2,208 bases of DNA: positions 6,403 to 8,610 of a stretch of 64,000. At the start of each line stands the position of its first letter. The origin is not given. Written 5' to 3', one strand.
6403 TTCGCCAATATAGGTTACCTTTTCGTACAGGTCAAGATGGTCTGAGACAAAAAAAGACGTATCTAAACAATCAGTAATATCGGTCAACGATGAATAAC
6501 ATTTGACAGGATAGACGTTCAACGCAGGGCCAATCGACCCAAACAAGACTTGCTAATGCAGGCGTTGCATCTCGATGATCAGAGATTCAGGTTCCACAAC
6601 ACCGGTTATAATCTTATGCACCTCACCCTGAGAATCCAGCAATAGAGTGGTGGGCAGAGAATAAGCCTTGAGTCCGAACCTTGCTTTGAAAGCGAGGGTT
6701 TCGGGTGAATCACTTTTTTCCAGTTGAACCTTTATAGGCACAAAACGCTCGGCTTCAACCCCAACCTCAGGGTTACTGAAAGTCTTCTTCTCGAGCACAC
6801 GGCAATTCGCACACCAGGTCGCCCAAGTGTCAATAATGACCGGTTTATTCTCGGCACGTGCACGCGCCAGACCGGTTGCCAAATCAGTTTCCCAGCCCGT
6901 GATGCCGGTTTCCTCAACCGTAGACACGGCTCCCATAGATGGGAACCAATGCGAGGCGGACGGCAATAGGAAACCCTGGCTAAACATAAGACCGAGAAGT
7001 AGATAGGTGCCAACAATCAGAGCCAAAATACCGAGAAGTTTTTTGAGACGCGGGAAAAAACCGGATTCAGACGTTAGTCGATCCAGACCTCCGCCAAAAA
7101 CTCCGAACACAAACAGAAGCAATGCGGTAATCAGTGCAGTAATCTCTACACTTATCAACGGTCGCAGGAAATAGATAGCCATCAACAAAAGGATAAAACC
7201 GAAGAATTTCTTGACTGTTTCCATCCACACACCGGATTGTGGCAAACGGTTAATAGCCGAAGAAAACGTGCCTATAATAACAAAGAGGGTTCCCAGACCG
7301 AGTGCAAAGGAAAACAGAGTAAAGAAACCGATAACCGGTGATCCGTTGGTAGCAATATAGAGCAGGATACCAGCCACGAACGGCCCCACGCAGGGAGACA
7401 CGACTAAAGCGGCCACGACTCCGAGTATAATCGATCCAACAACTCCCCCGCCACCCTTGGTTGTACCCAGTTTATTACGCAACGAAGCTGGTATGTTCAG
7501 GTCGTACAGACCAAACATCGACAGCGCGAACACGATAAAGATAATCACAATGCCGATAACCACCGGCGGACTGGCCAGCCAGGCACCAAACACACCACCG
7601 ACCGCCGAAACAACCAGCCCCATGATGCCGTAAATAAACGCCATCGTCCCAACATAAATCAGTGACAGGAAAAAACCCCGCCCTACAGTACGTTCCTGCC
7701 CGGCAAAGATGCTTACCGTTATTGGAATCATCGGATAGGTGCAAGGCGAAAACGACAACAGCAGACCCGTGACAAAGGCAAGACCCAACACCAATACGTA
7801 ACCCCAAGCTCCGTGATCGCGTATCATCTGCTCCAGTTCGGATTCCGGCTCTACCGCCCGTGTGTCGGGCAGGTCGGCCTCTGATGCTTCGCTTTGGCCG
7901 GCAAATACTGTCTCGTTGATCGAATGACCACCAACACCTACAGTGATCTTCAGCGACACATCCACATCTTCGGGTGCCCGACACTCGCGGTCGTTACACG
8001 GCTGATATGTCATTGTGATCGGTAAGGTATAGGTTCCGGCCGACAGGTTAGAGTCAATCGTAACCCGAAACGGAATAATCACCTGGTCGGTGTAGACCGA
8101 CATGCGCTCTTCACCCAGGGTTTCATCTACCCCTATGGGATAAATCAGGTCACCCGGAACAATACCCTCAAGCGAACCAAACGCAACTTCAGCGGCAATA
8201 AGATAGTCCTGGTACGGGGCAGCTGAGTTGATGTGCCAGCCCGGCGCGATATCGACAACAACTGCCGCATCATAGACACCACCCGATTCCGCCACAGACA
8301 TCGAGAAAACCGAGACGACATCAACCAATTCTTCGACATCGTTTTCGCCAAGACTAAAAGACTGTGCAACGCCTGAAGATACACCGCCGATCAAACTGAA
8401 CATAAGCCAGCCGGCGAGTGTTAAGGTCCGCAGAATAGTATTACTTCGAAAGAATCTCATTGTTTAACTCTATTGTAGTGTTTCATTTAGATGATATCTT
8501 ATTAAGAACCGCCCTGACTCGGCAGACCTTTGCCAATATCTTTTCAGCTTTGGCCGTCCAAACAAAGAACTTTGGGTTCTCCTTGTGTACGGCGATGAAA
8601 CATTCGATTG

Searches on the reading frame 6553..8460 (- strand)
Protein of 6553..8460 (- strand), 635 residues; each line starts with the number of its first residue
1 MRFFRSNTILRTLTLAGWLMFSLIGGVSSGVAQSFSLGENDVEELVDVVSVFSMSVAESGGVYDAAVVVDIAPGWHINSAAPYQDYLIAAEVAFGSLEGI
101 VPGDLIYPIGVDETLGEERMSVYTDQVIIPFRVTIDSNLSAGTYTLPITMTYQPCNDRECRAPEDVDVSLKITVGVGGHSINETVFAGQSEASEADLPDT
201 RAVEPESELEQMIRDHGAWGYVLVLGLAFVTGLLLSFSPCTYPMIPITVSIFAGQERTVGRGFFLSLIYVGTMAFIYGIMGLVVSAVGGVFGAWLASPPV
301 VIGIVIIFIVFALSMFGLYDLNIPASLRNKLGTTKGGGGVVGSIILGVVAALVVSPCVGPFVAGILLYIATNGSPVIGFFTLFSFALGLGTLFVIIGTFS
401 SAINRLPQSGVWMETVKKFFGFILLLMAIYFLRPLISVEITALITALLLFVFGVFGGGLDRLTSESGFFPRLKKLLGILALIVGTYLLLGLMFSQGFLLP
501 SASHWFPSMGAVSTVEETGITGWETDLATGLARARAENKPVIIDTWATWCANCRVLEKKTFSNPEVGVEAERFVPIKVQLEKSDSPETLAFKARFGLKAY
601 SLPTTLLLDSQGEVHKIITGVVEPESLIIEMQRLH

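Call 50: search_protein_families(library=pfam, proteins=[window:6553-8460:-], max_evalue=0.001)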
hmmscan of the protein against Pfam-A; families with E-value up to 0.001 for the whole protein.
window:6553-8460:- (635 aa): 7 families
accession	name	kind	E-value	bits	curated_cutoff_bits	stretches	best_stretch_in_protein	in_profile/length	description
PF02683.22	DsbD_TM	-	4.4e-56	190.1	27.1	1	222-435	2-218/219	Cytochrome C biogenesis protein transmembrane domain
PF13899.12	Thioredoxin_7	-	3.7e-11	43.4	27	1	523-591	2-70/83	Thioredoxin-like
PF13098.12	Thioredoxin_2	-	6.9e-09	36.4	27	1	534-627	1-100/104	Thioredoxin-like domain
PF03190.21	Thioredox_DsbH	-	9.2e-08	32.6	27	1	523-582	22-82/163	Protein of unknown function, DUF255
PF13386.12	DsbD_2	-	1.5e-07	32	24.9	1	228-428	2-197/199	Cytochrome C biogenesis protein transmembrane region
PF11412.14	DsbD_N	-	2.7e-06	27.8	25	1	44-165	3-112/119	Thiol:disulfide interchange protein DsbD, N-terminal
PF00085.26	Thioredoxin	-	8.3e-05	23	23.5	1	536-628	16-98/103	Thioredoxin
